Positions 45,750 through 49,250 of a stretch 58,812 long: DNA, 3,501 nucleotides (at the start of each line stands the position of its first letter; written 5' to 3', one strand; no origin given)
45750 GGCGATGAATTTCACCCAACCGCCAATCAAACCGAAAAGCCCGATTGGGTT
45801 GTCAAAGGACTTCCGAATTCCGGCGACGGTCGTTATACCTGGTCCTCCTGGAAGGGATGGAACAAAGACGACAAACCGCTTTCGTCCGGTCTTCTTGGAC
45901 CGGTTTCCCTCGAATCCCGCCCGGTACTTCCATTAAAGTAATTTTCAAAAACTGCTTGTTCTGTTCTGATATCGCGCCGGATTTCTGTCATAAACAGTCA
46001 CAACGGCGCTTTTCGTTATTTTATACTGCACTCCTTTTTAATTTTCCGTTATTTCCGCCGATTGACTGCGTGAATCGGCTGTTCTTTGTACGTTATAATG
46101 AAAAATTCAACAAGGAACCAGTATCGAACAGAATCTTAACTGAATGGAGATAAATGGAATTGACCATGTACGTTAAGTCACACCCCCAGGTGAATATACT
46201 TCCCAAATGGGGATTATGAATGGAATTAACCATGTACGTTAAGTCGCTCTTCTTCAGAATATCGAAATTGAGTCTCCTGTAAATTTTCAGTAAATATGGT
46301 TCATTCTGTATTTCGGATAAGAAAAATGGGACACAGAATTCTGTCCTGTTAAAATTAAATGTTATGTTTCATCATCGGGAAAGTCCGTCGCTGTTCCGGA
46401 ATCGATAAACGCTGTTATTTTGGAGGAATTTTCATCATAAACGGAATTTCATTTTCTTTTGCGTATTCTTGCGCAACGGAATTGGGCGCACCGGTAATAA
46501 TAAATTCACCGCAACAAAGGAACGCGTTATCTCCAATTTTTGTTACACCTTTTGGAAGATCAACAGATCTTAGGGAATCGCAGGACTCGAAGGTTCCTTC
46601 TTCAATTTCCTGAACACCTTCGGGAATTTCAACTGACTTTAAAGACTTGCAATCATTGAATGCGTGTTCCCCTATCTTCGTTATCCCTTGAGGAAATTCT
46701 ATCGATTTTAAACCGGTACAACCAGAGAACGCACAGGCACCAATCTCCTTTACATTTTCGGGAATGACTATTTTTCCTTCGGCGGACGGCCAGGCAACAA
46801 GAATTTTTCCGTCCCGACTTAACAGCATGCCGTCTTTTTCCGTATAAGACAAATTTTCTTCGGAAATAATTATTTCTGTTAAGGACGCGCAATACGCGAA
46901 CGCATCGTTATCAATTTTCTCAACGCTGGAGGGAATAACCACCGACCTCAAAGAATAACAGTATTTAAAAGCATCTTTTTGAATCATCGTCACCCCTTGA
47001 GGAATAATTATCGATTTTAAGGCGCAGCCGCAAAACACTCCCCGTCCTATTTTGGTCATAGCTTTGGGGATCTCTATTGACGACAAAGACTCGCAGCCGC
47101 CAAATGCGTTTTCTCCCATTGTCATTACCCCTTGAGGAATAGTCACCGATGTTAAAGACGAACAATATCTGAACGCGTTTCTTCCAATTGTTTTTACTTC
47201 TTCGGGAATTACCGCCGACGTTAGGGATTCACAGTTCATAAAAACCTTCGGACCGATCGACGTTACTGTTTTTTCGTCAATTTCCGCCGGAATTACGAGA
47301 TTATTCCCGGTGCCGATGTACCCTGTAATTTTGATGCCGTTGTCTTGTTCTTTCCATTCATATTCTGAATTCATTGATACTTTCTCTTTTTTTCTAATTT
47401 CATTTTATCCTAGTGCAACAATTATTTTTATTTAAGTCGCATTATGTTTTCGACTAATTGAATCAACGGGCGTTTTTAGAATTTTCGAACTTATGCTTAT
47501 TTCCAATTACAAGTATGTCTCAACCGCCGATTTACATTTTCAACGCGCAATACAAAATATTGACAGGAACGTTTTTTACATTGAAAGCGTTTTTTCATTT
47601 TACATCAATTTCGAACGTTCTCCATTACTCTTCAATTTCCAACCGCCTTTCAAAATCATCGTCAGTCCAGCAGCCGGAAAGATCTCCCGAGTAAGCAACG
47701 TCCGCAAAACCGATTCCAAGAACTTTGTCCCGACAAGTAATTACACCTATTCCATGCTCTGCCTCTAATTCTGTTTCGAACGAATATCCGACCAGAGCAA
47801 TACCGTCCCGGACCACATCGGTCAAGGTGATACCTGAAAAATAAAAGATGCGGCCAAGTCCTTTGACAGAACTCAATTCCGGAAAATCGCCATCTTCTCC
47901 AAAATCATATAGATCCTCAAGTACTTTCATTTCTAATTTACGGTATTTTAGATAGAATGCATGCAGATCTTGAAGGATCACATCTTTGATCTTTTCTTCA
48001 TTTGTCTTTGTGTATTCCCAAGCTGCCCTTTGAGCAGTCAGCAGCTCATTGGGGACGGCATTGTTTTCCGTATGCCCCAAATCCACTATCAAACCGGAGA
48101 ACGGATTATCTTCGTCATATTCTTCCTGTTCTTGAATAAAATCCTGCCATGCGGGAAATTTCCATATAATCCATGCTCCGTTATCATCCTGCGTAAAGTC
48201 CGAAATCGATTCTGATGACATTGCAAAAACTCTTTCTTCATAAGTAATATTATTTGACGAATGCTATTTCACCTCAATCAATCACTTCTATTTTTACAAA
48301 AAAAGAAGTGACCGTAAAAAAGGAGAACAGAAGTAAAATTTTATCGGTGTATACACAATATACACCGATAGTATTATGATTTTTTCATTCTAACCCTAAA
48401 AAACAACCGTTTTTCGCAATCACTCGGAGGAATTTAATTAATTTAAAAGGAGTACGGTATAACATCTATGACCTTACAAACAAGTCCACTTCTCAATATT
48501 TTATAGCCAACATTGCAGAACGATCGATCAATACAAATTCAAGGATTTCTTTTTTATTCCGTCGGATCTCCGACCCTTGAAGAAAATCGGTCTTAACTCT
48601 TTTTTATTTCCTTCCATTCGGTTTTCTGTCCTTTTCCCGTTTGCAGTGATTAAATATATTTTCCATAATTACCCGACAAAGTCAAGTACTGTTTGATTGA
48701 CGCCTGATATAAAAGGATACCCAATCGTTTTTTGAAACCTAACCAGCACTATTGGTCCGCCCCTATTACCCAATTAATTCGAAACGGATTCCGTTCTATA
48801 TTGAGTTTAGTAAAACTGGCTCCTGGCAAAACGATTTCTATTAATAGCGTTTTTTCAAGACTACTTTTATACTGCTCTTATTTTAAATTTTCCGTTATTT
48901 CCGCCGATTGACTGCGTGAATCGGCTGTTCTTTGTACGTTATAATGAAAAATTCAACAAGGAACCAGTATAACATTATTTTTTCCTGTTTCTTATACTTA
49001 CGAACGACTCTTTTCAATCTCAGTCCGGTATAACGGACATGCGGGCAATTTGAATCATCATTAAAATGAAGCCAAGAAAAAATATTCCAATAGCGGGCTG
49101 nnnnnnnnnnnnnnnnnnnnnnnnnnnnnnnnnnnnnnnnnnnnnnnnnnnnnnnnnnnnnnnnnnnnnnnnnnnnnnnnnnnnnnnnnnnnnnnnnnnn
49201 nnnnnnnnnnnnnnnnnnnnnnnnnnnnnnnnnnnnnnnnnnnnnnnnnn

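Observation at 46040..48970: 85-nt perfect direct repeats bracket a 2.85-kb LRR plus immunity-like cassette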

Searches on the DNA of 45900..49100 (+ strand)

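Call 57: search_rna_families(source=window, start=45900, end=49100, threshold=evalue, max_evalue=1)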
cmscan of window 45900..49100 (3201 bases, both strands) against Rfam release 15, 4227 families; matches with E-value up to 1: 0.
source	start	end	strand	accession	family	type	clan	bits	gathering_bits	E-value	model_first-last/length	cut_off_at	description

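Call 67: search_dna_similar(query=window:46019-46126:+, collection=plasmids, mode=distant, max_evalue=0.01, max_rows=10)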
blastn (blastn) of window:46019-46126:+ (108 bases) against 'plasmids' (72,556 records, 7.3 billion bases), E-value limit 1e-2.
No match.

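Call 68: search_dna_similar(query=window:46019-46126:+, collection=phages, mode=distant, max_evalue=0.01, max_rows=10)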
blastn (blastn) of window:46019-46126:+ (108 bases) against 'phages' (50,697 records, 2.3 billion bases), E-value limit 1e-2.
No match.

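Call 69: search_dna_similar(query=window:46125-48864:+, collection=plasmids, mode=distant, max_evalue=0.00001, max_rows=10)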
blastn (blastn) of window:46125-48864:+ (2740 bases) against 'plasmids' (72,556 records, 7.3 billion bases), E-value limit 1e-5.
No match.
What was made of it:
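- On Composite (MITE-bounded) transposon or excisable cassette: There is no plasmid match (call 69).
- Tried and rejected: blastn against plasmids and phages found nothing (calls 67-69).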

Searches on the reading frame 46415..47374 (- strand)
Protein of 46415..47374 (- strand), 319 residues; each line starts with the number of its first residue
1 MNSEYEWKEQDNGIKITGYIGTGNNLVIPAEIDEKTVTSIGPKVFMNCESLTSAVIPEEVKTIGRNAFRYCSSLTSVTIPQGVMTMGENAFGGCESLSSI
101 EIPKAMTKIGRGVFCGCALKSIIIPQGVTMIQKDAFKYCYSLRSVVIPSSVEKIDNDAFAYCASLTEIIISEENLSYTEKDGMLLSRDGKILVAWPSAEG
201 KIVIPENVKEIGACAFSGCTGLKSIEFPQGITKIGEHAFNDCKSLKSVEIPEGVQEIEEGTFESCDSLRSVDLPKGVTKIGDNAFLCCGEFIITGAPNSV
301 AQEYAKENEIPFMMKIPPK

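Call 8: search_protein_families(library=pfam, proteins=[window:46415-47374:-], max_evalue=0.01)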
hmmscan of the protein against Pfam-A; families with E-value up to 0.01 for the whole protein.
window:46415-47374:- (319 aa): 3 families
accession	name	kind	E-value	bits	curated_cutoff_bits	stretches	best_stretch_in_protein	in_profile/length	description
PF13306.12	LRR_5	-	7.6e-71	236.4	27.7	2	38-165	1-126/127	BspA type Leucine rich repeat region (6 copies)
PF13855.12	LRR_8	-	9.6e-09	35.3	27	0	231-273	13-56/61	Leucine rich repeat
PF05725.18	FNIP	-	0.0036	17.8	21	0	119-154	5-39/44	FNIP Repeat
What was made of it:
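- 46415..47374 (-): 319-aa BspA-type leucine-rich-repeat protein with no signal-peptide-like N-terminus. PF13306 LRR_5, E 7.6e-71 (call 8).
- Checked: Gene 46415-47374(-): PF13306 BspA-type LRR, E 7.6e-71 (call 8).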

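Call 12: find_encoding_contigs(protein=window:46415-47374:-, flank=10000, max_places=10)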
Protein window:46415-47374:- (319 aa): 1 contig read that carries it; 1 place shown.
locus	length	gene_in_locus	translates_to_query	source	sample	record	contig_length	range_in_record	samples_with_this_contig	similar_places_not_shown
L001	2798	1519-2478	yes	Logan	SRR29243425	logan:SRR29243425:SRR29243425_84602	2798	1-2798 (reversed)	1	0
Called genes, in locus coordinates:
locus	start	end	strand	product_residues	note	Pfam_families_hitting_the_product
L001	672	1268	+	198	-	PF22481:DUF6985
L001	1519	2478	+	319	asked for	-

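Call 34: search_protein_families(library=ncbifam, proteins=[window:46415-47374:-], max_evalue=0.01)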
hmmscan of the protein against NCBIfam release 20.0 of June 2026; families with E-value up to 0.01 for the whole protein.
window:46415-47374:- (319 aa): 3 families
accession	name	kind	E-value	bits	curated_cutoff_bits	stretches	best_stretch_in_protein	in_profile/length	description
NF047961.1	adhesin_HupY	equivalog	2.2e-27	95.6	1250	3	222-286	188-251/978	leucine-rich repeat adhesin HupY/LrrG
NF045861.1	glide_Gli349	exception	1.2e-17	62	1750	3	220-285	2677-2741/3169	gliding machinery surface structure protein Gli349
TIGR02167.2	Liste_lipo_26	repeat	2.2e-10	40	30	0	68-79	2-13/26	PARCEL repeat-containing surface protein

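Call 35: search_protein_families(library=padloc, proteins=[window:46415-47374:-], max_evalue=0.01)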
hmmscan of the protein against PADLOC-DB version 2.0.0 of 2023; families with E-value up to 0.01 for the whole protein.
window:46415-47374:- (319 aa): 0 families
